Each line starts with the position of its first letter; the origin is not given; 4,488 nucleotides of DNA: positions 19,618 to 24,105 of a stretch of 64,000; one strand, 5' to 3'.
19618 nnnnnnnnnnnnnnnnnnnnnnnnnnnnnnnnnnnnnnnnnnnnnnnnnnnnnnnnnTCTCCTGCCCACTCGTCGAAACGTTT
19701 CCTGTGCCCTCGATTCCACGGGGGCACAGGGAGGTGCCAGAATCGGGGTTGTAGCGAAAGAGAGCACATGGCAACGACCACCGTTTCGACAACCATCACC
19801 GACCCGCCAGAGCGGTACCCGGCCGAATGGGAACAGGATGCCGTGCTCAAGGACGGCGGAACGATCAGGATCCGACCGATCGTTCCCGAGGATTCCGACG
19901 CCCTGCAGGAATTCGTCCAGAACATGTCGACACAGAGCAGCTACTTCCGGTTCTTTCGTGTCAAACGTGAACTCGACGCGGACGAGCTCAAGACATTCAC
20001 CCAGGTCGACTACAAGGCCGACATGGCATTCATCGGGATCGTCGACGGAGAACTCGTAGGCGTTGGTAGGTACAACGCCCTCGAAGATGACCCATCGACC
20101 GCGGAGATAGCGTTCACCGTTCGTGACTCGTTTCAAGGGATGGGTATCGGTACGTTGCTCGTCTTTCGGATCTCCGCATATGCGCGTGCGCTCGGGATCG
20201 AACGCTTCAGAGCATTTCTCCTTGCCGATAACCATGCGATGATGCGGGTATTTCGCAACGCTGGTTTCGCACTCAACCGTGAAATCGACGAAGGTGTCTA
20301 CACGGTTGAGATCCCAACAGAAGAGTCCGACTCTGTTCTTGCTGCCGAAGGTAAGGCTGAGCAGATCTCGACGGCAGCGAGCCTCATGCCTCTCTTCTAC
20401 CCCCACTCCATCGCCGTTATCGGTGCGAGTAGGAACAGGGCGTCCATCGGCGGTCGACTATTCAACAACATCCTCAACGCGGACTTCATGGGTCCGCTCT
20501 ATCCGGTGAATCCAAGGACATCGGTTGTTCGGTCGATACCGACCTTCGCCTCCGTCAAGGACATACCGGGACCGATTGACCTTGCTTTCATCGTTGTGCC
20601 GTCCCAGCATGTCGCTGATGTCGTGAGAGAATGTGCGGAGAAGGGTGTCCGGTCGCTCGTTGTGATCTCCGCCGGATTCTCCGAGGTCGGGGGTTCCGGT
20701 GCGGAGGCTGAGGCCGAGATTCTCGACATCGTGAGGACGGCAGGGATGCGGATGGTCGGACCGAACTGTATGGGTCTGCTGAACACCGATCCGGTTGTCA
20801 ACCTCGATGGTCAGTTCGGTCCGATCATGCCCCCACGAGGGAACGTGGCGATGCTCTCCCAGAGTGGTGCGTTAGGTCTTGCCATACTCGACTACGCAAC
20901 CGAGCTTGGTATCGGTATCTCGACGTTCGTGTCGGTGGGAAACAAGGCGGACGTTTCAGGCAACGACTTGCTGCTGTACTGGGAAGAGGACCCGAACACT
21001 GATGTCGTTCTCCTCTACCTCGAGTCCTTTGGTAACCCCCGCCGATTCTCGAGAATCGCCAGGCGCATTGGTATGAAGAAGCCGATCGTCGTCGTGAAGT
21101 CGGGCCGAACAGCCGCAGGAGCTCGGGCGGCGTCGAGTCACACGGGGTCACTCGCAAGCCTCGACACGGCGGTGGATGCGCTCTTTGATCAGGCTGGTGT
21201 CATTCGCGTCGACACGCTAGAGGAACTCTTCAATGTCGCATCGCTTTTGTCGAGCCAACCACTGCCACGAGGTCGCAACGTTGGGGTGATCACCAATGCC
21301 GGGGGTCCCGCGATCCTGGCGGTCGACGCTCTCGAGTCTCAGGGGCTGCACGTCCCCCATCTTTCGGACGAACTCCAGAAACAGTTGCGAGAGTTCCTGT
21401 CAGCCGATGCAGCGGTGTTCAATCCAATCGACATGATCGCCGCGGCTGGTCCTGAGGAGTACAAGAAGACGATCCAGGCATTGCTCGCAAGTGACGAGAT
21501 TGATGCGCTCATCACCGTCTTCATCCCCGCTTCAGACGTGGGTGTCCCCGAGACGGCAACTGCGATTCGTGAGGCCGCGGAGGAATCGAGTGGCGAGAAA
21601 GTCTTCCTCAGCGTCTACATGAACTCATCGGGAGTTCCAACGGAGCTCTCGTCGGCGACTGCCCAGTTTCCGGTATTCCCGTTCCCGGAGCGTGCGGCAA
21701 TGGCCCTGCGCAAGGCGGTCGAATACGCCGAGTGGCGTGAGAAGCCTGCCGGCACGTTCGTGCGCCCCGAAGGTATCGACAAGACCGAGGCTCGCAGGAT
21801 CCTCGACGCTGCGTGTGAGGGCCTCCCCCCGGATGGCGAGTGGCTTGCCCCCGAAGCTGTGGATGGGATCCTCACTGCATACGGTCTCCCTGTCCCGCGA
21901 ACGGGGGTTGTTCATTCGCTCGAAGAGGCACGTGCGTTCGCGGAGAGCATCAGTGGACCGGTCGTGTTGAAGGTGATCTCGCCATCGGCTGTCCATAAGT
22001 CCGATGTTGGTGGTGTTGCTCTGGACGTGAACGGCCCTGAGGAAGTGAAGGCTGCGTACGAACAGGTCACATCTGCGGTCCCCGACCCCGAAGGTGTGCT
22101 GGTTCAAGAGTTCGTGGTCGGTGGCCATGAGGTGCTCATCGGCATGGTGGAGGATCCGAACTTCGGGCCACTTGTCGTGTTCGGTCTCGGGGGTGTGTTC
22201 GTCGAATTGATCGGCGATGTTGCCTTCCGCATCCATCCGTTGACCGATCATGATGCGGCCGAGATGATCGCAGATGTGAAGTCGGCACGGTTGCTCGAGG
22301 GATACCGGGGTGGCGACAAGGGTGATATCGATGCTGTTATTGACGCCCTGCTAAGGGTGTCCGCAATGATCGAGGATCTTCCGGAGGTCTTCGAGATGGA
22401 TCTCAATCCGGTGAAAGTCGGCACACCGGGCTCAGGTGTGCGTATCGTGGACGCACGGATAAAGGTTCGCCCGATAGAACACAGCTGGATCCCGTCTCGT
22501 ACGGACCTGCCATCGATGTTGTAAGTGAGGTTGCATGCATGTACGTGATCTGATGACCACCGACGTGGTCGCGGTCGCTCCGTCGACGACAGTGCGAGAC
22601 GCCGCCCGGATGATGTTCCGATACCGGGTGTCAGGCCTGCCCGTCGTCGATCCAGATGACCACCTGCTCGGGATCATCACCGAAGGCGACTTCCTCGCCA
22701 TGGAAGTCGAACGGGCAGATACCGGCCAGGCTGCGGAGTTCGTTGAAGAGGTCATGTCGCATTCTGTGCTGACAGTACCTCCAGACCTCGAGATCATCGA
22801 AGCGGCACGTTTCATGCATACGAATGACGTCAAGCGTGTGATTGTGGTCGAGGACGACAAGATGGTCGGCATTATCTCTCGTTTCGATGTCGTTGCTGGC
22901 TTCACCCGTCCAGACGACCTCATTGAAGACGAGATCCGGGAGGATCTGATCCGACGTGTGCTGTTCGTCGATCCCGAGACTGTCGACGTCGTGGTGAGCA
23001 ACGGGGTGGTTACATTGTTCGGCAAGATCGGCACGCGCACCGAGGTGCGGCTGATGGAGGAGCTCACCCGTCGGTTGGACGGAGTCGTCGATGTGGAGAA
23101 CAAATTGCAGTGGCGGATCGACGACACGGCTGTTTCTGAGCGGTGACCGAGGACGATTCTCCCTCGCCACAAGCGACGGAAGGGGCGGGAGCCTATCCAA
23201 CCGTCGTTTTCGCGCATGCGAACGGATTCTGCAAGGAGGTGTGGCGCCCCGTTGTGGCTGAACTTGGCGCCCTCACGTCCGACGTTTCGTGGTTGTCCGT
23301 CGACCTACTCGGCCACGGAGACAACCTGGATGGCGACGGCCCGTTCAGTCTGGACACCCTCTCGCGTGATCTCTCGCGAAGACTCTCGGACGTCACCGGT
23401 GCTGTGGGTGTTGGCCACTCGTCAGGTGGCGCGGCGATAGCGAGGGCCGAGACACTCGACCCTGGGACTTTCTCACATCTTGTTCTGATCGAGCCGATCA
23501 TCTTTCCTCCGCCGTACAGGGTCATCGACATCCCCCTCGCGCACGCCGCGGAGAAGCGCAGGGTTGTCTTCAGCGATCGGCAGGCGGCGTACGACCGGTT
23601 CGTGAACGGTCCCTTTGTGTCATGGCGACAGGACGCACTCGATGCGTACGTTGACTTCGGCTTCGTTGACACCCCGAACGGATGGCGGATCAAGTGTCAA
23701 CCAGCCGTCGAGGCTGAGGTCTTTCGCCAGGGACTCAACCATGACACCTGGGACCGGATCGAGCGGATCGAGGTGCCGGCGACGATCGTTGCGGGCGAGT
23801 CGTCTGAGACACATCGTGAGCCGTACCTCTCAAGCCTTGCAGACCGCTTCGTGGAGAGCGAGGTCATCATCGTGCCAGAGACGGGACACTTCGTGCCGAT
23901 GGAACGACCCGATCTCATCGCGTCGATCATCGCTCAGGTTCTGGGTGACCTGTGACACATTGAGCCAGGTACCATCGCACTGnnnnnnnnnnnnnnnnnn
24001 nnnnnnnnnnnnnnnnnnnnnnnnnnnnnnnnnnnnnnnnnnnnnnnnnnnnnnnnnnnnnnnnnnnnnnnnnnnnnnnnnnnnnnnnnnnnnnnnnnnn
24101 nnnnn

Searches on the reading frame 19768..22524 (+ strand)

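Call 45: search_protein_families(library=pfam, proteins=[window:19768-22524:+], max_evalue=1e-8)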
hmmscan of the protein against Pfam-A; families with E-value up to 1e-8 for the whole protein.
window:19768-22524:+ (918 aa): 6 families
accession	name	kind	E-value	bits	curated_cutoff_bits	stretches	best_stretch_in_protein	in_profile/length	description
PF13549.11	ATP-grasp_5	-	7.7e-70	235.1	27.6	1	691-900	8-221/221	ATP-grasp domain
PF13607.11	Succ_CoA_lig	-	2.3e-58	196.3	27.4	1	357-494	1-138/138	Succinyl-CoA ligase like flavodoxin domain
PF13380.12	CoA_binding_2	-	1.7e-23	83.7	22.8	1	214-339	2-115/116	CoA binding domain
PF13302.13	Acetyltransf_3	-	6.8e-14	53.2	25.4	1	33-167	2-137/138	Acetyltransferase (GNAT) domain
PF00583.31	Acetyltransf_1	-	1.4e-12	48.4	20.7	1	79-167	24-116/116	Acetyltransferase (GNAT) family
PF02629.25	CoA_binding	-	1.1e-10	42.6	22.3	1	212-303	3-97/97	CoA binding domain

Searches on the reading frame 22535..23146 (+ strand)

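Call 45: search_protein_families(library=pfam, proteins=[window:22535-23146:+], max_evalue=1e-8)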
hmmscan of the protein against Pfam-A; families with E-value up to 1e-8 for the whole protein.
window:22535-23146:+ (203 aa): 2 families
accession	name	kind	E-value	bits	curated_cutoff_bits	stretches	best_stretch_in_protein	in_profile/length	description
PF00571.33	CBS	-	3.6e-28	98.1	24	2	3-55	1-53/57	CBS domain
PF04972.22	BON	-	2.6e-12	47.3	27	1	127-194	2-68/69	BON domain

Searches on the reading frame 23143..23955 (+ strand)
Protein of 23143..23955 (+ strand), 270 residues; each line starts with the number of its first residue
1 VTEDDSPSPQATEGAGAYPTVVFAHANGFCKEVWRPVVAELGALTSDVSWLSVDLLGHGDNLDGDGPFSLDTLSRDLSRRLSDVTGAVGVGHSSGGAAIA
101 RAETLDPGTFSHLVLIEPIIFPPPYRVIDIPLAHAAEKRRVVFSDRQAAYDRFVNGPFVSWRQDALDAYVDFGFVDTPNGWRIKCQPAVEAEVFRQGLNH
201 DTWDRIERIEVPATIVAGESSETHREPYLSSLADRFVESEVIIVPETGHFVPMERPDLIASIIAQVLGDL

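Call 45: search_protein_families(library=pfam, proteins=[window:23143-23955:+], max_evalue=1e-8)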
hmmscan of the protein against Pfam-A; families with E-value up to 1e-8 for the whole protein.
window:23143-23955:+ (270 aa): 1 family
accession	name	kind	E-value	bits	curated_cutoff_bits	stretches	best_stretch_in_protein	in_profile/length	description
PF12697.13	Abhydrolase_6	-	7.9e-21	76.1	26.3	1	21-260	1-215/217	Alpha/beta hydrolase family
